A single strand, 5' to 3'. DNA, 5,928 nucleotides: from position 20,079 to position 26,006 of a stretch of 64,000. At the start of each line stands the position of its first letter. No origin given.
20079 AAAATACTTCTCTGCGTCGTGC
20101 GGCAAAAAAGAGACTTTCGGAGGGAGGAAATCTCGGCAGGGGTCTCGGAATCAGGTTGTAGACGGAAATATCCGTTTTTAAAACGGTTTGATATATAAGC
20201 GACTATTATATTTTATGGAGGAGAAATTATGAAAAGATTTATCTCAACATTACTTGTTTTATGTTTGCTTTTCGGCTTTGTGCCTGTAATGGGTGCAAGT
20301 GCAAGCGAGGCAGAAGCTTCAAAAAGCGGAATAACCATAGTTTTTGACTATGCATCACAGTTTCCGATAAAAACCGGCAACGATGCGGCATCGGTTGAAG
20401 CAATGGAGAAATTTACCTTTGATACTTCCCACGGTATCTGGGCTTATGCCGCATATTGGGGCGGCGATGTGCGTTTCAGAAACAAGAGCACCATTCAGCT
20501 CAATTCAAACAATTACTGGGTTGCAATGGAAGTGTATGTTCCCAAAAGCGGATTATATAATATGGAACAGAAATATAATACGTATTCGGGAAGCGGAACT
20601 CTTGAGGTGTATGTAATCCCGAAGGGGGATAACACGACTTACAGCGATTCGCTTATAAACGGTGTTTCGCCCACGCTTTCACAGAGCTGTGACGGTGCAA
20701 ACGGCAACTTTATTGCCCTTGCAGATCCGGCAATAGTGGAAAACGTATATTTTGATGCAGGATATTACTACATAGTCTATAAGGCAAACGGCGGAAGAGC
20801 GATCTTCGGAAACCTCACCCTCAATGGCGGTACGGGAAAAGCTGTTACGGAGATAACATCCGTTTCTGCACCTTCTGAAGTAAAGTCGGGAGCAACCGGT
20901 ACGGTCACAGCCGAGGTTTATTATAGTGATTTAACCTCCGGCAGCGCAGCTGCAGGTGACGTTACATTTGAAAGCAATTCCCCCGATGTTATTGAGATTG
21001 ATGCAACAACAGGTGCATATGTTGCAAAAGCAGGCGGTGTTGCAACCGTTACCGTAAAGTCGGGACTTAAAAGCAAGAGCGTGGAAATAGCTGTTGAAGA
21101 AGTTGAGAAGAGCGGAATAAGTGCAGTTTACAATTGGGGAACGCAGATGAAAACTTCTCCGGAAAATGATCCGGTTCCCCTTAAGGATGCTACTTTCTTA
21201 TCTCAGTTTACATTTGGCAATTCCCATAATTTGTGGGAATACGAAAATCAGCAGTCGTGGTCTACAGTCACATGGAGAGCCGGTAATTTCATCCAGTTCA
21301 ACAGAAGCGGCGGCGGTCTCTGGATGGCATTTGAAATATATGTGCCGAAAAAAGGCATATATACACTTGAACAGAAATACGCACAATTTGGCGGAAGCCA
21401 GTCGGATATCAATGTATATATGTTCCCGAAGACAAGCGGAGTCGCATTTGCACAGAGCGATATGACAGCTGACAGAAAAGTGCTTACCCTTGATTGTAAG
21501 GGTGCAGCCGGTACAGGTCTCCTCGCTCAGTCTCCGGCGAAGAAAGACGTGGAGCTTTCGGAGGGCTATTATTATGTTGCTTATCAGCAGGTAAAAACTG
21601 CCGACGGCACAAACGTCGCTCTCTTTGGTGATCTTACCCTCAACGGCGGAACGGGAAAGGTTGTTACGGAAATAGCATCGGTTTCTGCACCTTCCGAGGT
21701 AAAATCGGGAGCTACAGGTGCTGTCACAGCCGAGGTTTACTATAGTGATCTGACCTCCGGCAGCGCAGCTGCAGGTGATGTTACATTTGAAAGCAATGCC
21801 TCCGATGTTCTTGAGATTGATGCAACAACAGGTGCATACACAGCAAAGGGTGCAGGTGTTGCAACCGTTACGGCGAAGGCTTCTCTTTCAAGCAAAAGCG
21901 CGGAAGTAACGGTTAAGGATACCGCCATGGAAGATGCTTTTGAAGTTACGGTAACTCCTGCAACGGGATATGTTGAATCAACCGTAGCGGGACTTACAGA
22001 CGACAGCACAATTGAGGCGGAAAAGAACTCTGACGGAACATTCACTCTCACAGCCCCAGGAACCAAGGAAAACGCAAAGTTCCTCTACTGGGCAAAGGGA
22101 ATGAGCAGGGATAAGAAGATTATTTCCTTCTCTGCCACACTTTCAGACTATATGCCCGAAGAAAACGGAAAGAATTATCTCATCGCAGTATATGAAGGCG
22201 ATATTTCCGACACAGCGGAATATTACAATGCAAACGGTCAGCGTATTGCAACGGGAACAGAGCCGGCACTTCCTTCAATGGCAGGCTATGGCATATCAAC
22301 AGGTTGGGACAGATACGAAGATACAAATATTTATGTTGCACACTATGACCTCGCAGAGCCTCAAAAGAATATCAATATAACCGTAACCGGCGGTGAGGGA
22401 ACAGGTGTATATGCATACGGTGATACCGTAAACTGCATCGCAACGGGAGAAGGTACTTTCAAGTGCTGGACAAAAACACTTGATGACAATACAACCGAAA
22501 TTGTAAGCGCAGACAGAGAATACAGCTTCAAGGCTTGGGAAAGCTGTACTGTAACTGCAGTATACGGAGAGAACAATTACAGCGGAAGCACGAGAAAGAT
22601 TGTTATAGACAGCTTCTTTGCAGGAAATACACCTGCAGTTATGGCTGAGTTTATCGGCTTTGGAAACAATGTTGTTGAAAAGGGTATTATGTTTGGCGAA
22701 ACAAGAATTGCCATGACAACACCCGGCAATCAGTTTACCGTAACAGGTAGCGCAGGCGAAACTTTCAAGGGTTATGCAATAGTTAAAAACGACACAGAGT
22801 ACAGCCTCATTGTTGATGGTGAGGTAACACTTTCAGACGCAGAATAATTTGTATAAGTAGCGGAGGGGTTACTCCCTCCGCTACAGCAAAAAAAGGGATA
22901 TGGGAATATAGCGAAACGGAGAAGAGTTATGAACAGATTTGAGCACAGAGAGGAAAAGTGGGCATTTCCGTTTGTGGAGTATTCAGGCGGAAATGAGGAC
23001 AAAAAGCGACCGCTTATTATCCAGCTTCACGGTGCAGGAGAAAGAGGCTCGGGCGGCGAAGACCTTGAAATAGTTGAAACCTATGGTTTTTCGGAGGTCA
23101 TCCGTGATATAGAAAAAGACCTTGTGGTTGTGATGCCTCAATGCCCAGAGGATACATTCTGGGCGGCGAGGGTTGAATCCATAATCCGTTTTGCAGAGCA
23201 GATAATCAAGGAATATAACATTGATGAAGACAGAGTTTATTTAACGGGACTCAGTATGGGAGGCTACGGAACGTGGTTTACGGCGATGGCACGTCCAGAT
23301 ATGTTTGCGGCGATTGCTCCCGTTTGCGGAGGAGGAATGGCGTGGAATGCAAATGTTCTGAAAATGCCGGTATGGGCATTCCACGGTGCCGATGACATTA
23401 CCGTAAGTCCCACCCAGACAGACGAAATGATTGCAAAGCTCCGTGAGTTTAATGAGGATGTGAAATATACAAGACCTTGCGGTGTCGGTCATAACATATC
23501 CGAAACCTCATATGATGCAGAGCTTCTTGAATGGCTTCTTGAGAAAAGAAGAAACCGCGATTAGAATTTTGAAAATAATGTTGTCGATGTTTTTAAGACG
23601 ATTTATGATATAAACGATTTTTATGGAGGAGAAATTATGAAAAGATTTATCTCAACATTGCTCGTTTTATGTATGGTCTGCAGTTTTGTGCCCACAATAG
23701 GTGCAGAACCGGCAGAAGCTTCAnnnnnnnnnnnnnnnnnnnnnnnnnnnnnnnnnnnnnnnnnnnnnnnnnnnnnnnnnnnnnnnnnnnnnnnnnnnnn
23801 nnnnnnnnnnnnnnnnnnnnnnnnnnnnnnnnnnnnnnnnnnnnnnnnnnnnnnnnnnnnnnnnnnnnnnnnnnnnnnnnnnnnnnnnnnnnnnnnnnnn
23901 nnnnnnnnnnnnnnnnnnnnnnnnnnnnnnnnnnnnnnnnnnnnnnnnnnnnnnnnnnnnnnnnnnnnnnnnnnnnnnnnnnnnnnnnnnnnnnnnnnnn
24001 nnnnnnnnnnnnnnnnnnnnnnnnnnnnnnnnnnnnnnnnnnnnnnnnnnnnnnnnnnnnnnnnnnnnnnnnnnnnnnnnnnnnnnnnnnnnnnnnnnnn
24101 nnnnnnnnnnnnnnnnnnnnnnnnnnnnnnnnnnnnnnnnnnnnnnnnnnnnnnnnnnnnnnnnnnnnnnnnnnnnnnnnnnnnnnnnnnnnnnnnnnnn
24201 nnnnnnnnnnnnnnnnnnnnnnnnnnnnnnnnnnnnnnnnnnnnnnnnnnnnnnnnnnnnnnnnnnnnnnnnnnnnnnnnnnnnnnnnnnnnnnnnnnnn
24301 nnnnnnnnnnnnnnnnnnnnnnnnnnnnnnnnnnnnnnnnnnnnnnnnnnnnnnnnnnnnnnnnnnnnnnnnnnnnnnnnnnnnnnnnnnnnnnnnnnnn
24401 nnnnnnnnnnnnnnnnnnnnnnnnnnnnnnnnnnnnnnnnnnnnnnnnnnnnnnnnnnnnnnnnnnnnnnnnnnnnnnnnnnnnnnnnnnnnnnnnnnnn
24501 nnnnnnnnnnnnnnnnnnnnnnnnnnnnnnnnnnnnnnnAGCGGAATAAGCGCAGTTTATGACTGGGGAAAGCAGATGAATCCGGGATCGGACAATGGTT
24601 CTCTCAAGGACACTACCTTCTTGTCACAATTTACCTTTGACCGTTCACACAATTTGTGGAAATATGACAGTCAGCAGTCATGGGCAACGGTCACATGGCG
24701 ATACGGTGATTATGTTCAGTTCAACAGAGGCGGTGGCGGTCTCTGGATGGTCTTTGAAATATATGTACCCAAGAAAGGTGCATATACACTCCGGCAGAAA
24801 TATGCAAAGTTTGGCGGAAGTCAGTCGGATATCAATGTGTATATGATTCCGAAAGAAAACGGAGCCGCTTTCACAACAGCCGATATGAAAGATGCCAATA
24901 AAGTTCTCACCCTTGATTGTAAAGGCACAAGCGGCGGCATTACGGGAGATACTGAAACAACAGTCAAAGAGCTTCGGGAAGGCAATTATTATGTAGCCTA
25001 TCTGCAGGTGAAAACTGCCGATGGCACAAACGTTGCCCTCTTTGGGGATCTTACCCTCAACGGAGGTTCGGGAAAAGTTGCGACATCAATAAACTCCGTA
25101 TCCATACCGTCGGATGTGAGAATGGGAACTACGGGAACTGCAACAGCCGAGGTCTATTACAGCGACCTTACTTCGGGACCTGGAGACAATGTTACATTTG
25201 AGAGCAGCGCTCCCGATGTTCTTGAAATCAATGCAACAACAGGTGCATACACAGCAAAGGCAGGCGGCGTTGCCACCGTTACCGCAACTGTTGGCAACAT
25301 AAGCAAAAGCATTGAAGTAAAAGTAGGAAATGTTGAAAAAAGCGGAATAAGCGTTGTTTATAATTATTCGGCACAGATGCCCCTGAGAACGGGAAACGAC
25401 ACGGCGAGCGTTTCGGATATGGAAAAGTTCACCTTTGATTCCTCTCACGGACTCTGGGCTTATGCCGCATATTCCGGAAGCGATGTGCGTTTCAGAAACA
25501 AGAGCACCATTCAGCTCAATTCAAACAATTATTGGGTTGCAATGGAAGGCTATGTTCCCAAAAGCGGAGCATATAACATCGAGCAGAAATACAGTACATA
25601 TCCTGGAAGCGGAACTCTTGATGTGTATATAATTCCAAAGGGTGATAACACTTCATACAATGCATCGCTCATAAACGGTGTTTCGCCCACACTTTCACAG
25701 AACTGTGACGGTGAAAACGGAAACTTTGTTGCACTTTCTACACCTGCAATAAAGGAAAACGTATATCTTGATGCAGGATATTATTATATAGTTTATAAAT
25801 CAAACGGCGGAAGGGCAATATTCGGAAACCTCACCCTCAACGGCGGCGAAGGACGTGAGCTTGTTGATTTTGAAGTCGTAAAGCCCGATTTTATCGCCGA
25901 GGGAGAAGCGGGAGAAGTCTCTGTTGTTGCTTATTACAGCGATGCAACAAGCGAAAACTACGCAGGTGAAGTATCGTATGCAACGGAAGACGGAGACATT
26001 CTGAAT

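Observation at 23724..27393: Unassigned ~190-aa module in a five-fold tandem array (plus two copies in the neighbouring gene): candidate new carbohydrate-binding family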

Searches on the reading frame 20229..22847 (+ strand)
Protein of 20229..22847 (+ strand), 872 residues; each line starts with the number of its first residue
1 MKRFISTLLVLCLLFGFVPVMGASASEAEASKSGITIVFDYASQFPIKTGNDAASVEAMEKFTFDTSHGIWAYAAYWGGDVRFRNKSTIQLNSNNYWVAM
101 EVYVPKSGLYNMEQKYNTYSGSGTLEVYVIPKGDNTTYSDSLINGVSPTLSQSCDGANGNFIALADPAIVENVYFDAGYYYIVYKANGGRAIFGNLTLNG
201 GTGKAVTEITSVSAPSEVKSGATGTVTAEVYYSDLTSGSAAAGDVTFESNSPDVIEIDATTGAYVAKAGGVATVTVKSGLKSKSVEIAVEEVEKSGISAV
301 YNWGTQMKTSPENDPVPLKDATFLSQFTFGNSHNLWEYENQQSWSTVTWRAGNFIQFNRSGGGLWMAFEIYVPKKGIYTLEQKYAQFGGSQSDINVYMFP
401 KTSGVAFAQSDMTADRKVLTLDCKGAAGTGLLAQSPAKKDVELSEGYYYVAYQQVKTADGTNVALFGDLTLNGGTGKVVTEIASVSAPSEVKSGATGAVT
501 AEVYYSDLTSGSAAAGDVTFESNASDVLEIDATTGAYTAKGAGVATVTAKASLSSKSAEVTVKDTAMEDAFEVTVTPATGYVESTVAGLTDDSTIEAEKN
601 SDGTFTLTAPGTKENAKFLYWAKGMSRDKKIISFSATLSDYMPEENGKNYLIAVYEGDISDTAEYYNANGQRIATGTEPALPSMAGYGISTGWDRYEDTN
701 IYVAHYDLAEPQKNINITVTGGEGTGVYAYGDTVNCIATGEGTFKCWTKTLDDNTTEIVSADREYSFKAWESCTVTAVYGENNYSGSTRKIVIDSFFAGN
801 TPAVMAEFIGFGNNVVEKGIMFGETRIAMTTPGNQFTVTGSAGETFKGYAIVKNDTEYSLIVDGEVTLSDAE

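Call 6: search_protein_families(library=pfam, proteins=[window:20229-22847:+], max_evalue=0.1)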
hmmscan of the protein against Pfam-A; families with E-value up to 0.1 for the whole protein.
window:20229-22847:+ (872 aa): 2 families
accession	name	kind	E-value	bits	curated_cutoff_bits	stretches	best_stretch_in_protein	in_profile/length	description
PF25354.1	Ig_NUP210_16th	-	7.2e-07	29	27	2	519-548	31-60/72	NUP210-like, Ig-like domain 16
PF17544.7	DUF5460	-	0.0096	15.4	25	1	647-716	155-225/375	Family of unknown function (DUF5460)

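Call 22: search_protein_families(library=ncbifam, proteins=[window:20229-22847:+], max_evalue=1)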
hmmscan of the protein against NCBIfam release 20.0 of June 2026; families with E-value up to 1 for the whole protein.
window:20229-22847:+ (872 aa): 1 family
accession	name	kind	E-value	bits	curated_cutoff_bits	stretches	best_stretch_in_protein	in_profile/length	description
NF002994.0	PRK03757.1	equivalog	0.043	13.6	232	0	453-486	110-143/191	YceI family protein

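Call 61: find_encoding_contigs(protein=window:20229-22847:+, flank=2000, max_places=3)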
Protein window:20229-22847:+ (872 aa): 4 contigs read that carry it; 2 places shown.
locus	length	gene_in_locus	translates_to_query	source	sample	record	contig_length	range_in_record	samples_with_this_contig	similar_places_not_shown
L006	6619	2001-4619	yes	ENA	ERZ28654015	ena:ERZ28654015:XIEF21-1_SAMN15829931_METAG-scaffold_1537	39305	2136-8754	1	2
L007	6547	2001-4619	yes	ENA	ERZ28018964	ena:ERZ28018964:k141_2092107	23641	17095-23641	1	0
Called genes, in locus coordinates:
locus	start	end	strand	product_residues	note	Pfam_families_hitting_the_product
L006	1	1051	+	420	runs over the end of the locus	PF01408:GFO_IDH_MocA, PF22685:Gal80p_C-like (faint), PF02894:GFO_IDH_MocA_C, PF22725:GFO_IDH_MocA_C3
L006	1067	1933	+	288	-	PF18082:NAT_N, PF18164:GNAT_C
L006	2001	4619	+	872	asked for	PF25354:Ig_NUP210_16th (faint)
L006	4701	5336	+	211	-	PF00326:Peptidase_S9 (weak)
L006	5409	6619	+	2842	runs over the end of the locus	PF02368:Big_2 (weak), PF22359:Big-like (faint), PF25354:Ig_NUP210_16th (faint), PF05345:He_PIG, PF00395:SLH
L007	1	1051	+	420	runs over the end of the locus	PF01408:GFO_IDH_MocA, PF22685:Gal80p_C-like (faint), PF02894:GFO_IDH_MocA_C, PF22725:GFO_IDH_MocA_C3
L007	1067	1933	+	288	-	PF18082:NAT_N, PF18164:GNAT_C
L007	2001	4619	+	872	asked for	PF25354:Ig_NUP210_16th (faint)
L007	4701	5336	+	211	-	PF00326:Peptidase_S9 (weak)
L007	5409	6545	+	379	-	?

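Call 64: list_cluster_members(proteins=[window:20229-22847:+, window:23637-32165:+])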
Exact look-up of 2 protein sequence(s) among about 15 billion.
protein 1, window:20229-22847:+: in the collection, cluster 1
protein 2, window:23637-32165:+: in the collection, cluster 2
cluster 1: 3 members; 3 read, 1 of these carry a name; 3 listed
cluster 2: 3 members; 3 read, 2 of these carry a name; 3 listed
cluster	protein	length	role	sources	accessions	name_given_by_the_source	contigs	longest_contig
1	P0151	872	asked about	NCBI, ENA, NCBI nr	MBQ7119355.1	MAG: hypothetical protein IJO09_03990 [Oscillospiraceae bacterium] | hypothetical protein [Oscillospiraceae bacterium]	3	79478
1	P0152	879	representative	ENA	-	-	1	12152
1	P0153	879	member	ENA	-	-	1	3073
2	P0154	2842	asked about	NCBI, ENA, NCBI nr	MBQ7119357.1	MAG: S-layer homology domain-containing protein [Oscillospiraceae bacterium] | S-layer homology domain-containing protein [Oscillospiraceae bacterium]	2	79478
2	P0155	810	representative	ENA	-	-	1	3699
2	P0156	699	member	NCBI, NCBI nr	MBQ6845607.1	MAG: S-layer homology domain-containing protein, partial [Oscillospiraceae bacterium] | S-layer homology domain-containing protein [Oscillospiraceae bacterium]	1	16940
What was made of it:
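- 20229..22847 (+): Protein D, 872 aa. Layout: signal peptide, D1 (type 2), Ig, D2 (type 1), Ig, ~310-aa tail without a family. No SLH domain and no catalytic domain detected. NCBI 'hypothetical protein' MBQ7119355.1 (call 64).
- NCBI's pipeline names D 'hypothetical protein' (call 64).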

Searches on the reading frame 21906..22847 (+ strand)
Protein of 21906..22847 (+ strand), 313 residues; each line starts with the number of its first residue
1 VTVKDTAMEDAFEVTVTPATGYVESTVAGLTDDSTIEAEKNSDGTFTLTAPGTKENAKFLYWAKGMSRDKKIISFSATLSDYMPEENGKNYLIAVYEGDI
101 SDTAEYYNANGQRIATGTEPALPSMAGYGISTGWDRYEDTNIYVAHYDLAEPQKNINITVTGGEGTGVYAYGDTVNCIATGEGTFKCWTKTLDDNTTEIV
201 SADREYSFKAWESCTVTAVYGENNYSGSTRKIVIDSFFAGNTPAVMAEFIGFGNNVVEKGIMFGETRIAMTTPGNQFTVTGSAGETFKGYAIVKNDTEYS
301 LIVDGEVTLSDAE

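Call 60: search_protein_families(library=pfam, proteins=[window:21906-22847:+], max_evalue=1)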
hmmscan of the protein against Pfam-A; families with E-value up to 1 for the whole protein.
window:21906-22847:+ (313 aa): 2 families
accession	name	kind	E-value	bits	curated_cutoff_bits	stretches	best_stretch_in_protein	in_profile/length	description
PF17544.7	DUF5460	-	0.0031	17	25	1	87-157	154-225/375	Family of unknown function (DUF5460)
PF13434.12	Lys_Orn_oxgnase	-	0.025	14.1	21.3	1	54-163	95-196/339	L-lysine 6-monooxygenase/L-ornithine 5-monooxygenase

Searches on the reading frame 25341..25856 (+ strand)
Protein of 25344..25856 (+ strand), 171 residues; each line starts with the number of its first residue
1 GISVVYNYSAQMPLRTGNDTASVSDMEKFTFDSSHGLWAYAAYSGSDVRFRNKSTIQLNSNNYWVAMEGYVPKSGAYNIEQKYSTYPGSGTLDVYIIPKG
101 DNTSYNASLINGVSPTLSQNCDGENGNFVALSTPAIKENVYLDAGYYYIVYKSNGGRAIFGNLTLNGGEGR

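Call 7: search_protein_families(library=pfam, proteins=[window:25344-25856:+], max_evalue=10)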
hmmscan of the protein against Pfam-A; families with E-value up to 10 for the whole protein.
seq(171 aa): 1 family
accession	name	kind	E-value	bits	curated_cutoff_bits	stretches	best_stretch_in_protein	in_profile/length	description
PF24511.1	DUF7591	-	0.0088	16.6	27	1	53-108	20-74/105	Domain of unknown function (DUF7591)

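Call 13: find_homologous_proteins(query=window:25341-25847:+)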
Query window:25341-25847:+: 15 candidates shared short words with the query, none scored E <= 0.001.

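Call 22: search_protein_families(library=ncbifam, proteins=[window:25341-25847:+], max_evalue=1)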
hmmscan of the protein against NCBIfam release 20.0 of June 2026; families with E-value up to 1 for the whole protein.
window:25341-25847:+ (169 aa): 0 families
